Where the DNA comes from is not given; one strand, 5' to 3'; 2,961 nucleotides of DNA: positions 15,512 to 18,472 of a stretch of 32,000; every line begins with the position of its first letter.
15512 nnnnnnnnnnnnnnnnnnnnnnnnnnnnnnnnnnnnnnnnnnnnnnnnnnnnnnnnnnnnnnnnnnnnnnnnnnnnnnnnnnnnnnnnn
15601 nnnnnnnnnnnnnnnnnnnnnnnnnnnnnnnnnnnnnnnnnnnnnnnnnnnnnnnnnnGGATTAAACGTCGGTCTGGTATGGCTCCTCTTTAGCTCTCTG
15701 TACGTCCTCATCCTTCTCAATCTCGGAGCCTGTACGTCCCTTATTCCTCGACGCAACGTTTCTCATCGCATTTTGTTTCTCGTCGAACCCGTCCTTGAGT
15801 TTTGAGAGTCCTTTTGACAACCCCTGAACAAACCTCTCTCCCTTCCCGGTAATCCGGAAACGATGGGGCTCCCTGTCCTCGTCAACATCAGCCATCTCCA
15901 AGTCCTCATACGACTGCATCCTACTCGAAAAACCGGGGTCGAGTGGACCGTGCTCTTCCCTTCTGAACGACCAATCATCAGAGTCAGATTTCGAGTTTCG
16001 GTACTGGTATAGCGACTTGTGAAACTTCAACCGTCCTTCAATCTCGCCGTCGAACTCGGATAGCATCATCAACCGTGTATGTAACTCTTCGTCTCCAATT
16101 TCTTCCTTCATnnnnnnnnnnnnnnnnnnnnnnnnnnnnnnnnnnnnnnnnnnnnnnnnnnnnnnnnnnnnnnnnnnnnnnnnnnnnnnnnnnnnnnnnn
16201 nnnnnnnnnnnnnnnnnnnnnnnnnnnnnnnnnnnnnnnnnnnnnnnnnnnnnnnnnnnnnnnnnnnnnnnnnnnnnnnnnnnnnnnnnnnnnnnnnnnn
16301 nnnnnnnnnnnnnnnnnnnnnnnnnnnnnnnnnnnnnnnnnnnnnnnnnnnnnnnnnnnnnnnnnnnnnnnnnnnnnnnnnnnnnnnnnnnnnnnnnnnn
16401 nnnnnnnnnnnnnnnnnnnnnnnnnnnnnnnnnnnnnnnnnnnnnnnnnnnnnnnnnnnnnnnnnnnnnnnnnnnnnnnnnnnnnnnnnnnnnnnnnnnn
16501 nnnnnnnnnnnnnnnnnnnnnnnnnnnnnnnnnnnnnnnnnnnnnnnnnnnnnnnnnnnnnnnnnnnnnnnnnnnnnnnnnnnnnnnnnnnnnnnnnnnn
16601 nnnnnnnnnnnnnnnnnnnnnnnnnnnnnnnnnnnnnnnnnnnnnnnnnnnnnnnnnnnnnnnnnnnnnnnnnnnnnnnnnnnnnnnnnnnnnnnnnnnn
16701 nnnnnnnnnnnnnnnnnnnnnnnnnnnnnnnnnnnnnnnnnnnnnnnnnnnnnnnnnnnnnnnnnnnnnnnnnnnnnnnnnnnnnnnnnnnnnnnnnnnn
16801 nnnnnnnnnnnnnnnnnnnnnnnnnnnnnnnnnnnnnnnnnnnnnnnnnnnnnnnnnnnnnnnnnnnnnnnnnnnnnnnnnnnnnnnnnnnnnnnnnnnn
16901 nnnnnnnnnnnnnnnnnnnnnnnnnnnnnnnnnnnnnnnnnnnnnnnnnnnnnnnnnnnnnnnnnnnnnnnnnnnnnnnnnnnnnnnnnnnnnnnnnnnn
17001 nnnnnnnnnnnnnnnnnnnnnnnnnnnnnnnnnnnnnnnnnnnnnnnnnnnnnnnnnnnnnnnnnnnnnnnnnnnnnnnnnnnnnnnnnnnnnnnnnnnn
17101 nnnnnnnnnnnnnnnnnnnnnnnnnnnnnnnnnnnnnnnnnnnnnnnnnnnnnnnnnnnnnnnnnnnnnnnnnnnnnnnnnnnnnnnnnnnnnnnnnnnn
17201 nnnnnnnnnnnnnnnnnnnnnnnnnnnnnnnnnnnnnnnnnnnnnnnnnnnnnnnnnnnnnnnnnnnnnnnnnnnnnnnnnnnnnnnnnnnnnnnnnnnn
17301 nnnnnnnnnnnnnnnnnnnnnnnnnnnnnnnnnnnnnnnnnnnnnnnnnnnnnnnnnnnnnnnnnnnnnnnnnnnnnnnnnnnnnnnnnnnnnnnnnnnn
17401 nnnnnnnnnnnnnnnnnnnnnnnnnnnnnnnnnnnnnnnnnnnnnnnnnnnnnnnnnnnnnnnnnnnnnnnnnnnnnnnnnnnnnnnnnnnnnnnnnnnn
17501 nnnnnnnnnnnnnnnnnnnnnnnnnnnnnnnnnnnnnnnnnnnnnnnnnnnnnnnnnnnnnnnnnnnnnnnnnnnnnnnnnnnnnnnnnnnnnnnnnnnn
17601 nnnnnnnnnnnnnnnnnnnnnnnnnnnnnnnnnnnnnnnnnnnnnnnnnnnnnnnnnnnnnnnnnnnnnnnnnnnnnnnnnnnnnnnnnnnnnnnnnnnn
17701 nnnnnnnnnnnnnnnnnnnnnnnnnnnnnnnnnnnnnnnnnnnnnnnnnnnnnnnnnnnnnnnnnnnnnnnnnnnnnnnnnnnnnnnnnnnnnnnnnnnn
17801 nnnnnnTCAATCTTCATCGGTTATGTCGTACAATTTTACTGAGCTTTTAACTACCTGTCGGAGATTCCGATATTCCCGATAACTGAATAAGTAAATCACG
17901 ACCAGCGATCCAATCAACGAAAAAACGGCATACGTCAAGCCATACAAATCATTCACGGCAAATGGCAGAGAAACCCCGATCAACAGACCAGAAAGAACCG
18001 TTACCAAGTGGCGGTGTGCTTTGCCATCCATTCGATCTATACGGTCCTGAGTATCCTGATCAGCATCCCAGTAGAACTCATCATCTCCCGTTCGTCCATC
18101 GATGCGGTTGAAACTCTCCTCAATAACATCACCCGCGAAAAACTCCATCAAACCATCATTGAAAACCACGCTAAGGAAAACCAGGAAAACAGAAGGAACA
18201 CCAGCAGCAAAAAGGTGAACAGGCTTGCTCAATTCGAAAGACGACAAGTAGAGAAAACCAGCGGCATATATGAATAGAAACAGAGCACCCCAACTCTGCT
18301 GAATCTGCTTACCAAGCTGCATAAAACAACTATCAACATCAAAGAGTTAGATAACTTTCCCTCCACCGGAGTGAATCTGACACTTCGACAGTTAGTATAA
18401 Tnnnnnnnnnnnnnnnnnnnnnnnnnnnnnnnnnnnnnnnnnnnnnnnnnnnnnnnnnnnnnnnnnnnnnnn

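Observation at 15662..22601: Four-gene coupled operon next to the integrase: nuclease-STAND giant + 4-TM protein + zinc-hook SMC-like ATPase + small WH-like protein, a candidate undescribed defence system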

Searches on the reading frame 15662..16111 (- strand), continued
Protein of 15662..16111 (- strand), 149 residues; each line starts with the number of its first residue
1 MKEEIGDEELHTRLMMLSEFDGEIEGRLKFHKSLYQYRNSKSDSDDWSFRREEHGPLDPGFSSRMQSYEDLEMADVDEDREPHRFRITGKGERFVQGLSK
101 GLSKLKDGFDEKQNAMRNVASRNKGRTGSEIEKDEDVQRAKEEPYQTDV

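Call 77: search_protein_families(library=padloc, proteins=[L058:3613-4140:+, L058:4149-6005:+, L059:3599-4180:+, L059:4187-6001:+, L060:5637-6197:+, L060:6200-8005:+, L062:1763-2323:+, L062:2304-4106:+, L061:8437-10320:-, L061:10320-10958:-], max_evalue=0.001)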
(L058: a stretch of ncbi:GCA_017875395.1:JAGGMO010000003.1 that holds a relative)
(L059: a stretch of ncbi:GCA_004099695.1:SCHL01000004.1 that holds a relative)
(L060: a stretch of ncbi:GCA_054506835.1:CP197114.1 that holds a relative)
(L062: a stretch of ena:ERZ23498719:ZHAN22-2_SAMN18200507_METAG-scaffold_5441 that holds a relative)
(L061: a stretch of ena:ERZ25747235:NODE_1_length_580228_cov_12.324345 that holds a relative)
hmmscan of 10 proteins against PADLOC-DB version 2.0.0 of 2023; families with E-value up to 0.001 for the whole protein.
L058:3613-4140:+ (176 aa): 0 families

L058:4149-6005:+ (619 aa): 5 families
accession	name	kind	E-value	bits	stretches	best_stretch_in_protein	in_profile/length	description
PDLC03859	LmuB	-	3.1e-20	70.9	1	4-594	3-592/611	-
PDLC03863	LmuB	-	2.8e-10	37.5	2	166-595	206-587/610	-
PDLC03868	LmuB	-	2.7e-08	30.6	1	182-461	380-657/1035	-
PDLC03864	LmuB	-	0.00055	16.6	0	290-437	364-485/657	-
PDLC02747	PbeC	-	0.00094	16.1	1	255-469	310-518/632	PbeC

L059:3599-4180:+ (194 aa): 0 families

L059:4187-6001:+ (605 aa): 8 families
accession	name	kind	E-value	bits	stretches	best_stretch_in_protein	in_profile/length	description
PDLC03859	LmuB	-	2.3e-19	68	1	3-584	2-590/611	-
PDLC03865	LmuB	-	4.1e-10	36.5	1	62-567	285-800/1007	-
PDLC04140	mad8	-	1.5e-07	29.2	1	27-201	26-175/314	mads_8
PDLC03863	LmuB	-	1.9e-07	28.2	0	28-585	24-586/610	-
PDLC03864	LmuB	-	4.2e-07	26.9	1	164-449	252-512/657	-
PDLC00006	DruC1|DruC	-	7.3e-05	19.4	1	321-499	179-356/626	Unknown function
PDLC00519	JetC1|JetC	-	9.1e-05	18.8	0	300-449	605-756/1097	DUF3584 domain; MukB-like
PDLC00580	JetC3|JetC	-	0.00013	18.4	1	313-449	280-414/1068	DUF3584 domain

L060:5637-6197:+ (187 aa): 0 families

L060:6200-8005:+ (602 aa): 9 families
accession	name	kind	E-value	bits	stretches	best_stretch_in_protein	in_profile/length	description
PDLC03859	LmuB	-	1.5e-19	68.7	1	24-585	17-593/611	-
PDLC03863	LmuB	-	5.3e-10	36.6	1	33-458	29-468/610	-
PDLC03865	LmuB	-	4.7e-09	33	1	67-462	290-696/1007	-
PDLC00512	JetC1|JetC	-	4.3e-08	29.7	1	331-450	626-742/1123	DUF3584 domain; MukB-like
PDLC00519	JetC1|JetC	-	4.3e-07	26.5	0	325-451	268-395/1097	DUF3584 domain; MukB-like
PDLC03864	LmuB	-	7.7e-06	22.7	1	171-431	252-510/657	-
PDLC03862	LmuB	-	2.9e-05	20.6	1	196-468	236-499/643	-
PDLC02747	PbeC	-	0.00026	18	0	164-461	231-524/632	PbeC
PDLC00006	DruC1|DruC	-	0.00054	16.6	1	324-451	195-319/626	Unknown function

L062:1763-2323:+ (187 aa): 0 families

L062:2304-4106:+ (601 aa): 15 families
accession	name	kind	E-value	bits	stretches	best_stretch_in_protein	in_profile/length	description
PDLC03859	LmuB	-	2.7e-22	77.7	1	10-561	2-568/611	-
PDLC03864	LmuB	-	9.3e-10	35.7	1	176-450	251-485/657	-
PDLC00582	JetC3|JetC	-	4.8e-07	26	1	322-466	772-916/1472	DUF3584 domain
PDLC02730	PbeC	-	2e-06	24.9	1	114-481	177-521/651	PbeC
PDLC03865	LmuB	-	1.1e-05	21.9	1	61-576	276-758/1007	-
PDLC03863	LmuB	-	1.2e-05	22.2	0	171-466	203-470/610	-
PDLC03862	LmuB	-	1.2e-05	21.9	1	355-456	197-300/643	-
PDLC00519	JetC1|JetC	-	3e-05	20.4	1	340-461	622-747/1097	DUF3584 domain; MukB-like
PDLC02756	PbeC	-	3.9e-05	20.9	1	324-475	381-527/643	PbeC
PDLC00551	JetC2|JetC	-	4.2e-05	19.6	1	330-475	802-946/1365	DUF3584 domain; MukB-like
PDLC00578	JetC3|JetC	-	4.7e-05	19.3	1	333-460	783-911/1451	DUF3584 domain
PDLC00515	JetC1|JetC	-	0.00019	17.5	1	338-476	245-381/1212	DUF3584 domain; MukB-like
PDLC03861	LmuB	-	0.0002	17.4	0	333-455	503-618/1213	-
PDLC00512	JetC1|JetC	-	0.00037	16.6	1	332-468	632-768/1123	DUF3584 domain; MukB-like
PDLC03868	LmuB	-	0.00084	15.7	1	347-455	251-356/1035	-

L061:8437-10320:- (627 aa): 4 families
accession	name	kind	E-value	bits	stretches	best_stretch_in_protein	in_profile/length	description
PDLC03859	LmuB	-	1.6e-08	32.2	1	69-601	26-593/611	-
PDLC03863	LmuB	-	2.7e-07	27.7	0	67-127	24-87/610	-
PDLC03864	LmuB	-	2.6e-06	24.3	1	252-461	319-467/657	-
PDLC04140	mad8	-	1.5e-05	22.7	0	59-306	19-101/314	mads_8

L061:10320-10958:- (212 aa): 0 families

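Call 84: search_protein_families(library=phrogs, proteins=[window:15662-16111:-], max_evalue=0.001)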
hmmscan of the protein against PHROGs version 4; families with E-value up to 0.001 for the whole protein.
window:15662-16111:- (149 aa): 0 families

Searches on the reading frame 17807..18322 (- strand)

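Call 6: search_protein_families(library=pfam, proteins=[window:17807-18322:-], max_evalue=0.1)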
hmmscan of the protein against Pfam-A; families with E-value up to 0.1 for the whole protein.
window:17807-18322:- (171 aa): 2 families
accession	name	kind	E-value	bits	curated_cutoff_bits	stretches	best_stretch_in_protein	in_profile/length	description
PF12679.13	ABC2_membrane_2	-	0.058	13.1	27.2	1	10-148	158-275/283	ABC-2 family transporter protein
PF23396.1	DUF7103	-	0.094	13.2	27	0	91-158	56-120/159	Family of unknown function (DUF7103)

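Call 7: search_protein_families(library=padloc, proteins=[window:17807-18322:-], max_evalue=0.1)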
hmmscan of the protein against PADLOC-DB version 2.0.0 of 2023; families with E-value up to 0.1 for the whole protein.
window:17807-18322:- (171 aa): 0 families

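Call 9: search_protein_families(library=ncbifam, proteins=[window:17807-18322:-], max_evalue=0.1)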
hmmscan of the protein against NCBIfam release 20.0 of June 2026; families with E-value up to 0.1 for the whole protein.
window:17807-18322:- (171 aa): 0 families

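Call 84: search_protein_families(library=phrogs, proteins=[window:17807-18322:-], max_evalue=0.001)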
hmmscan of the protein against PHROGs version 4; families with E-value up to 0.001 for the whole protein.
window:17807-18322:- (171 aa): 0 families
